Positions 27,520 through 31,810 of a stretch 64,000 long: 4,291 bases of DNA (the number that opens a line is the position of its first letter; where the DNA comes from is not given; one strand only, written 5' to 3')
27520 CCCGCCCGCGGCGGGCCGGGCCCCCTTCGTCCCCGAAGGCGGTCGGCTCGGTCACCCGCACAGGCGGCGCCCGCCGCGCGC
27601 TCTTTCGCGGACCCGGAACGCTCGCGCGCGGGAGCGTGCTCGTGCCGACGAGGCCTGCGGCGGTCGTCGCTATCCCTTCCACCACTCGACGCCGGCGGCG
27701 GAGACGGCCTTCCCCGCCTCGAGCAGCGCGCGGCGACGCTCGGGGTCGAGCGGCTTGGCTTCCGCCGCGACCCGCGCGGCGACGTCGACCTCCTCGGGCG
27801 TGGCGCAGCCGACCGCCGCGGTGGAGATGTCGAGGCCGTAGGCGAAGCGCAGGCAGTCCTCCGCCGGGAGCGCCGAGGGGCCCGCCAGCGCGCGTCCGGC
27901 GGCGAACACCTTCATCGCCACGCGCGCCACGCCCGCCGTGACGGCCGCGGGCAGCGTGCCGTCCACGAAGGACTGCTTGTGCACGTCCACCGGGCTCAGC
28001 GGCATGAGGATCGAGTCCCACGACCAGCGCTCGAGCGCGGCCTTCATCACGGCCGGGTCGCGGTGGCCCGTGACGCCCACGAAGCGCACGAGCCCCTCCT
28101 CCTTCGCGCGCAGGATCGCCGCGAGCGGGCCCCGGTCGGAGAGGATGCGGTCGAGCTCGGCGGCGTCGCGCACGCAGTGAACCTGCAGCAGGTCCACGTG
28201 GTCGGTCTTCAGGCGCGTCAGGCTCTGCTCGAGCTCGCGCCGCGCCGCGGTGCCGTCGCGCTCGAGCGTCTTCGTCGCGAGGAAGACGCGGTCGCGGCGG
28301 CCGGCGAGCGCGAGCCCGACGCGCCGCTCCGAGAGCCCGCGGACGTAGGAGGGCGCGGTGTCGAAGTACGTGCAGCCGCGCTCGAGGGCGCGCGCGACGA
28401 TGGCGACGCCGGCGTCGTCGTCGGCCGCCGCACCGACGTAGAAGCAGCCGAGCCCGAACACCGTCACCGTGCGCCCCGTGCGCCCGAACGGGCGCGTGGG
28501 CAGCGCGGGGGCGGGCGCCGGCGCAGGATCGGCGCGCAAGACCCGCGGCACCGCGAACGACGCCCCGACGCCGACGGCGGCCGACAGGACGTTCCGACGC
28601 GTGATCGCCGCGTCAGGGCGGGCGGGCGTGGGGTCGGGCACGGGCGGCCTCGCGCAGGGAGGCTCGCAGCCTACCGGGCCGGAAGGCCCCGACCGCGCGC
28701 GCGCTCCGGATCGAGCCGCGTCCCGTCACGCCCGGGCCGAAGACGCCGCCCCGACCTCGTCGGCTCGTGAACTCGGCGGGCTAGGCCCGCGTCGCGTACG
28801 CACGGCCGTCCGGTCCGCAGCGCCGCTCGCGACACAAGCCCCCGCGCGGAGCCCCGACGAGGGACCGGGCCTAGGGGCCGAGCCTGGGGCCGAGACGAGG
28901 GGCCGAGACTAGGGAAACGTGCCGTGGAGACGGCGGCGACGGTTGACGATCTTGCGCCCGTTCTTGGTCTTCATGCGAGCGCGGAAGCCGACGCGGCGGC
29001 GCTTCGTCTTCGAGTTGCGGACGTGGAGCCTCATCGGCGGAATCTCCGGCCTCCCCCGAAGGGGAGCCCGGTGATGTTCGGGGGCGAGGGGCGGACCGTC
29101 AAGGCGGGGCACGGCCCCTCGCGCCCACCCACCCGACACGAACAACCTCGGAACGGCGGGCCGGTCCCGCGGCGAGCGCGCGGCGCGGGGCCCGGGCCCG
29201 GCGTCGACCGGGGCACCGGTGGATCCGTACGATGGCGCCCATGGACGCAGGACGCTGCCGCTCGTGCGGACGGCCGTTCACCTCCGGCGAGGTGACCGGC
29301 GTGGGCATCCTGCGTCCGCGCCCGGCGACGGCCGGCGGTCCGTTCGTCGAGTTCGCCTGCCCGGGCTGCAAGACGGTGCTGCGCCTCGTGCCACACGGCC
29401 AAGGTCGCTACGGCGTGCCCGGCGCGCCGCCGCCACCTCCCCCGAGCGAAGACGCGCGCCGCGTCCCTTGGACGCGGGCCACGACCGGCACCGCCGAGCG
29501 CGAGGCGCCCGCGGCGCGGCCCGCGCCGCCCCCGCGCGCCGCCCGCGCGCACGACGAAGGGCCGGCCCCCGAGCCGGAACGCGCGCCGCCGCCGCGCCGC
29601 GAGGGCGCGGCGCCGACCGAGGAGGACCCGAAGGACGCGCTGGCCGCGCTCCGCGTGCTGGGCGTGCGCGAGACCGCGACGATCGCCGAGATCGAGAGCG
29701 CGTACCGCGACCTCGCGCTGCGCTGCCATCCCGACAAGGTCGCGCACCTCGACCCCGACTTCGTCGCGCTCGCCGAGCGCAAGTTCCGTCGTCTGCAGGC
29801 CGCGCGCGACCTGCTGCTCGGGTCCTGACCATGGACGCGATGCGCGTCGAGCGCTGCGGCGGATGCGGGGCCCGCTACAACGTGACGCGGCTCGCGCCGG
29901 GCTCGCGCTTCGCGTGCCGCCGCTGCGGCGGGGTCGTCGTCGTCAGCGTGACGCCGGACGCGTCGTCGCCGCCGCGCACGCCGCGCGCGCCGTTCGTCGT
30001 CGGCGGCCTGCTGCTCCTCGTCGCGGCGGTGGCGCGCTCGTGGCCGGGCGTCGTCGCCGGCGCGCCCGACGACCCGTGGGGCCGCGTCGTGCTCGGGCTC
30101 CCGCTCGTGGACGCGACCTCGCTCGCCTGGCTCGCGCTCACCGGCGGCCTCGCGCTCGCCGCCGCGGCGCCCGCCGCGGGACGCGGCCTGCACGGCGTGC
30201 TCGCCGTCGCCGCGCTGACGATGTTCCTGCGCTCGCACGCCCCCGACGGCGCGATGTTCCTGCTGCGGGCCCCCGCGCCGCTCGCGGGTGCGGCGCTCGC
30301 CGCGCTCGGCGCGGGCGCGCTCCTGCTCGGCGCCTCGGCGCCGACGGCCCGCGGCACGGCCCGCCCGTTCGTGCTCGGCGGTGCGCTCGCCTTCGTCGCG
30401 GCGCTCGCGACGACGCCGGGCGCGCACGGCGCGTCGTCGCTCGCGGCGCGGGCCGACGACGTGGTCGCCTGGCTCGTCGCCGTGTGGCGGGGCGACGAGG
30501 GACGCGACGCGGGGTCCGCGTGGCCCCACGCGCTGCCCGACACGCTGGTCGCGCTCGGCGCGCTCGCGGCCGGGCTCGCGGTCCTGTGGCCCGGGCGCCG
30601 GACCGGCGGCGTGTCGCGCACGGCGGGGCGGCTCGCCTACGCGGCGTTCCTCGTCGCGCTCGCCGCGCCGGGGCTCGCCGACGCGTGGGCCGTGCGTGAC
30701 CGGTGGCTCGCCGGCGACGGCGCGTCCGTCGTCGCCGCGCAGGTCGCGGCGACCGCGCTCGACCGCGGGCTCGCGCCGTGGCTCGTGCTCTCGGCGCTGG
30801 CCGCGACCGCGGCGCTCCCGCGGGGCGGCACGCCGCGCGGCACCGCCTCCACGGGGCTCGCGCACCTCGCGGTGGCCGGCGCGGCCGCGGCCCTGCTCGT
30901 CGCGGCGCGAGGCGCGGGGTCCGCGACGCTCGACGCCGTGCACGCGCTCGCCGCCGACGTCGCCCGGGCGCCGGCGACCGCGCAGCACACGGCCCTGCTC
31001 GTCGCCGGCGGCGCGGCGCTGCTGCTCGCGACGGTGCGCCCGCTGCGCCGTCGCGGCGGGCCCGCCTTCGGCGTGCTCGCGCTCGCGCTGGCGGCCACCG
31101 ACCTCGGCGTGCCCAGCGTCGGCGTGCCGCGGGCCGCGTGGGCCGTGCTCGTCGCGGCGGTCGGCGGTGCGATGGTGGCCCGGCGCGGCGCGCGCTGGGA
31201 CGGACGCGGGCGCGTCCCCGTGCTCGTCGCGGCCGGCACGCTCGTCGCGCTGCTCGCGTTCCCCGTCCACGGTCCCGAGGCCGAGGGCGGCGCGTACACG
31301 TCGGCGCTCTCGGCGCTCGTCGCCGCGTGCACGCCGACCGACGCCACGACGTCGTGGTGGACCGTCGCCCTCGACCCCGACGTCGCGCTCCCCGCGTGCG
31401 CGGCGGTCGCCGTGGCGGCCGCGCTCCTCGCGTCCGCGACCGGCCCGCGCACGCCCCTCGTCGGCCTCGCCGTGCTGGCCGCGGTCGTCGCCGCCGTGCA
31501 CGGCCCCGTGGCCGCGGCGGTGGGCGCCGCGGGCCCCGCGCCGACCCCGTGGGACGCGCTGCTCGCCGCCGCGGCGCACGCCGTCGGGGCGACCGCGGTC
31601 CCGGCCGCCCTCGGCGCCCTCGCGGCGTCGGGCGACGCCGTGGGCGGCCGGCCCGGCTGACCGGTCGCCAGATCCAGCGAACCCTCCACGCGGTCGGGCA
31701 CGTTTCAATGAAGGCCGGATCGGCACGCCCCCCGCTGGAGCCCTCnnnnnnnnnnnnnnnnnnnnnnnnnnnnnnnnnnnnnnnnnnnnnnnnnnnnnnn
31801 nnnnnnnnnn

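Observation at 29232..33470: Co-directional cluster: zinc-ribbon J-domain protein, zinc-ribbon polytopic membrane protein, FHA-TM protein with amidotransferase-like domain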

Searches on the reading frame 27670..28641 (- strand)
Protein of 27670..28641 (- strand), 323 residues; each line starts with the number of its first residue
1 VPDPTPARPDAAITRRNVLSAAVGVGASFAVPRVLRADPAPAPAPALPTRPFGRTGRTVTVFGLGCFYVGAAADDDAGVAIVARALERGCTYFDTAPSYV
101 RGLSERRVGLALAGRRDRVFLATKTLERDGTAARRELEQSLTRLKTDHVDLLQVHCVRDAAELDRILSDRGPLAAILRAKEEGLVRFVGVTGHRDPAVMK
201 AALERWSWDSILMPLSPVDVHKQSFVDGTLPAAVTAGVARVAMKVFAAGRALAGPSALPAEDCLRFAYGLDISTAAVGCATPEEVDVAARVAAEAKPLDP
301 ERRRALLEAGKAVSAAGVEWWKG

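Call 5: search_protein_families(library=pfam, proteins=[window:27670-28641:-], max_evalue=0.1)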
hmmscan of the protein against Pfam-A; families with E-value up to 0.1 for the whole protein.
window:27670-28641:- (323 aa): 1 family
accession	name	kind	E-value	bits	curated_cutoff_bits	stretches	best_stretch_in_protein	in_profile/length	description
PF00248.27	Aldo_ket_red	-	4.4e-24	85.5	24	1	64-250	4-196/291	Aldo/keto reductase family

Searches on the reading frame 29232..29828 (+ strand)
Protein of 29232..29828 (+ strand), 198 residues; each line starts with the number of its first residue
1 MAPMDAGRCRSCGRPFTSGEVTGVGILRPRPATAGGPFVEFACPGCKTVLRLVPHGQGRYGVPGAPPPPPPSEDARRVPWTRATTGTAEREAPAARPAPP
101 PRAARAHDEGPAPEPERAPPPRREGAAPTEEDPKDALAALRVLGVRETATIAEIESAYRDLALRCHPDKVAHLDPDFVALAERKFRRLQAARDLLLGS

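Call 5: search_protein_families(library=pfam, proteins=[window:29232-29828:+], max_evalue=0.1)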
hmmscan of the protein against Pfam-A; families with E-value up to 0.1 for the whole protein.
window:29232-29828:+ (198 aa): 3 families
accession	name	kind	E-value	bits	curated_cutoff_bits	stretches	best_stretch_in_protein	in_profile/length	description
PF00226.36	DnaJ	-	1.8e-10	41.2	27.8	1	142-195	5-53/63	DnaJ domain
PF23548.1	Zn_ribbon_FGT1_2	-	0.018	15.1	27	1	41-61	3-22/35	FORGETTER1 second zinc ribbon domain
PF23547.1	Zn_ribbon_FGT1_1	-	0.035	14.2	27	1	39-54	19-34/35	FORGETTER1 first zinc ribbon domain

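Call 7: search_protein_families(library=ncbifam, proteins=[window:29232-29828:+], max_evalue=0.1)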
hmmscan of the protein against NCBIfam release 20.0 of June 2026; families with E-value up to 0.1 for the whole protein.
window:29232-29828:+ (198 aa): 13 families
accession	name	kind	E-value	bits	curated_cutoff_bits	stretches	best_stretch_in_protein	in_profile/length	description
NF006948.0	PRK09430.1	equivalog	2e-08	34.2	162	1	137-195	200-260/267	co-chaperone DjlA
TIGR02349.1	DnaJ_bact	equivalog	3.7e-07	29.9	377.2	1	142-195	5-53/354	molecular chaperone DnaJ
NF050028.1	CldAdptActJ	equivalog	1.6e-06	28.5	150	1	140-195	5-60/93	cold adaptation protein ActJcold adaptation protein ActJ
NF010885.0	PRK14292.1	equivalog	4.9e-06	25.8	585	1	142-191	7-50/371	chaperone protein DnaJ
NF008035.0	PRK10767.1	subfamily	2e-05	23.8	338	1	141-195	8-57/374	molecular chaperone DnaJ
NF010874.0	PRK14281.1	equivalog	7e-05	22.1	619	1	141-192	7-53/397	chaperone protein DnaJ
NF010871.0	PRK14278.1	equivalog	0.00023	20.1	502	1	142-195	8-55/378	molecular chaperone DnaJ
NF010894.0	PRK14301.1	equivalog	0.00077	18.6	548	1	141-194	8-56/373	chaperone protein DnaJ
NF010872.0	PRK14279.1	equivalog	0.0026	16.9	556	1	141-195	13-62/394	molecular chaperone DnaJ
NF010892.0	PRK14299.1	equivalog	0.0092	15.2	392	1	141-191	8-52/291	chaperone protein DnaJ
NF007618.0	PRK10266.1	equivalog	0.0097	15.4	403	1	142-192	9-53/306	curved DNA-binding protein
NF047912.1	ECs_2282_CxxC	subfamily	0.026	14.4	37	0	8-21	29-42/60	ECs_2282 family putative zinc-binding protein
NF037946.1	terminal_TopJ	equivalog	0.056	11.9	300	1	142-193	10-55/810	terminal organelle assembly protein TopJ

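Call 91: search_protein_families(library=padloc, proteins=[window:29232-29828:+], max_evalue=0.01)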
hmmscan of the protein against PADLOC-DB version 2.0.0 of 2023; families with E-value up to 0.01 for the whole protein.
window:29232-29828:+ (198 aa): 0 families

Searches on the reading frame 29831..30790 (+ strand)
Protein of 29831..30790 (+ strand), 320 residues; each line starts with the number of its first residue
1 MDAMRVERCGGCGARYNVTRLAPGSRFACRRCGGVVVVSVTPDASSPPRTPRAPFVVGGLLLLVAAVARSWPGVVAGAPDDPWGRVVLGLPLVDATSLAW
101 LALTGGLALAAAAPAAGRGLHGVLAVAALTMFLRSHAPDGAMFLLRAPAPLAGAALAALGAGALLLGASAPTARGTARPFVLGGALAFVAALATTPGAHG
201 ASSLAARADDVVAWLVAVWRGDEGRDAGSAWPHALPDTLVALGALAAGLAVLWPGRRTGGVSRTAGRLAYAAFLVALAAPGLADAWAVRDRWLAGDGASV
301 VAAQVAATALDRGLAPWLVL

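Call 71: search_solved_structures(query=A4, max_evalue=1)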
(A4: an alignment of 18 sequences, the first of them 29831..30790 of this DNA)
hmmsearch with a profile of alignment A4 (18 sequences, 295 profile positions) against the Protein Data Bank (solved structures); distinct sequences matched with E-value up to 1: 5.
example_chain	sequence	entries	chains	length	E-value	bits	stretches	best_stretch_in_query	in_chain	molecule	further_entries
5leb_A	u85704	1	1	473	0.081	15.1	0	107-153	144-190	DDD_D12_06_D12_06_D12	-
8ba0_J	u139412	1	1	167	0.11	14.7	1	96-185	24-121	NADH-ubiquinone oxidoreductase chain 6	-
8b9z_J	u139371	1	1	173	0.12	14.6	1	96-185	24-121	NADH-ubiquinone oxidoreductase chain 6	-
8esw_6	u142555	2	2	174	0.12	14.6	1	96-185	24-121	NADH-ubiquinone oxidoreductase chain 6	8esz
7l9h_C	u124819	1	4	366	0.85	11.7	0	123-217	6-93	ADP-ribose glycohydrolase ARH3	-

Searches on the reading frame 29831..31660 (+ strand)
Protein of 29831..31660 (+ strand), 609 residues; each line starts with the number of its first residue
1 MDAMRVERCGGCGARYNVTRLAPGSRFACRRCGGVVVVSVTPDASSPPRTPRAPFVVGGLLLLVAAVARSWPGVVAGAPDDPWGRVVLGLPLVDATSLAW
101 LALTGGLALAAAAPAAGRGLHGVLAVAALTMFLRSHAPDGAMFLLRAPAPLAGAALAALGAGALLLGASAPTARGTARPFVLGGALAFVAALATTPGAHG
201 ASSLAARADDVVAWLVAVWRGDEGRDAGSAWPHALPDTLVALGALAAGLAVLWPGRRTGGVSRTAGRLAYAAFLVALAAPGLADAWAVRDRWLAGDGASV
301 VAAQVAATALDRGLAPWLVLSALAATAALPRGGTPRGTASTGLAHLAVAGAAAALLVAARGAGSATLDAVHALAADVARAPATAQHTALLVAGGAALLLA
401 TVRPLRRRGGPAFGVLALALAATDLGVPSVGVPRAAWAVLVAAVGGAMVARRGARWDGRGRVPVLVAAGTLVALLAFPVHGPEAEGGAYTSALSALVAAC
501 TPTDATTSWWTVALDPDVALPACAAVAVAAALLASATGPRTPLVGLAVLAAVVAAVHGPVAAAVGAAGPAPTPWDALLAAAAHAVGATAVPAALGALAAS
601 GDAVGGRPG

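Call 5: search_protein_families(library=pfam, proteins=[window:29831-31660:+], max_evalue=0.1)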
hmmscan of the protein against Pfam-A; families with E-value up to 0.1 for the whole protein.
window:29831-31660:+ (609 aa): 3 families
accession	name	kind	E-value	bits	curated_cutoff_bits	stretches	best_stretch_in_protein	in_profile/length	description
PF25017.1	zf-C2HC_3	-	0.014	15.8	24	1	22-37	19-34/47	C2HC zinc finger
PF01363.27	FYVE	-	0.062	13.9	27.8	1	5-37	7-35/67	FYVE zinc finger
PF05191.20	ADK_lid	-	0.097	13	26.6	0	9-36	4-31/36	Adenylate kinase, active site lid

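Call 7: search_protein_families(library=ncbifam, proteins=[window:29831-31660:+], max_evalue=0.1)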
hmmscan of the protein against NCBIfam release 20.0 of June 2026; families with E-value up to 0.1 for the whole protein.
window:29831-31660:+ (609 aa): 0 families

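Call 17: find_homologous_proteins(query=window:29831-31660:+)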
Query window:29831-31660:+ (609 aa): 4 proteins with E <= 0.001 among 8000 candidates.
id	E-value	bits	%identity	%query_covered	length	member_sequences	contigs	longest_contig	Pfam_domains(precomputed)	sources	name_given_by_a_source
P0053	0.0e+0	1179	98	100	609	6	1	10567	-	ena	-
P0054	2.0e-84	303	40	60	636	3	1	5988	-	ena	-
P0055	1.7e-75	273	44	81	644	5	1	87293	-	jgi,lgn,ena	-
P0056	4.7e-72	262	42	82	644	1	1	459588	-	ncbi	-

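Call 91: search_protein_families(library=padloc, proteins=[window:29831-31660:+], max_evalue=0.01)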
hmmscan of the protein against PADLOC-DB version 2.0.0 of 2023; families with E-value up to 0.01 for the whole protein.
window:29831-31660:+ (609 aa): 0 families
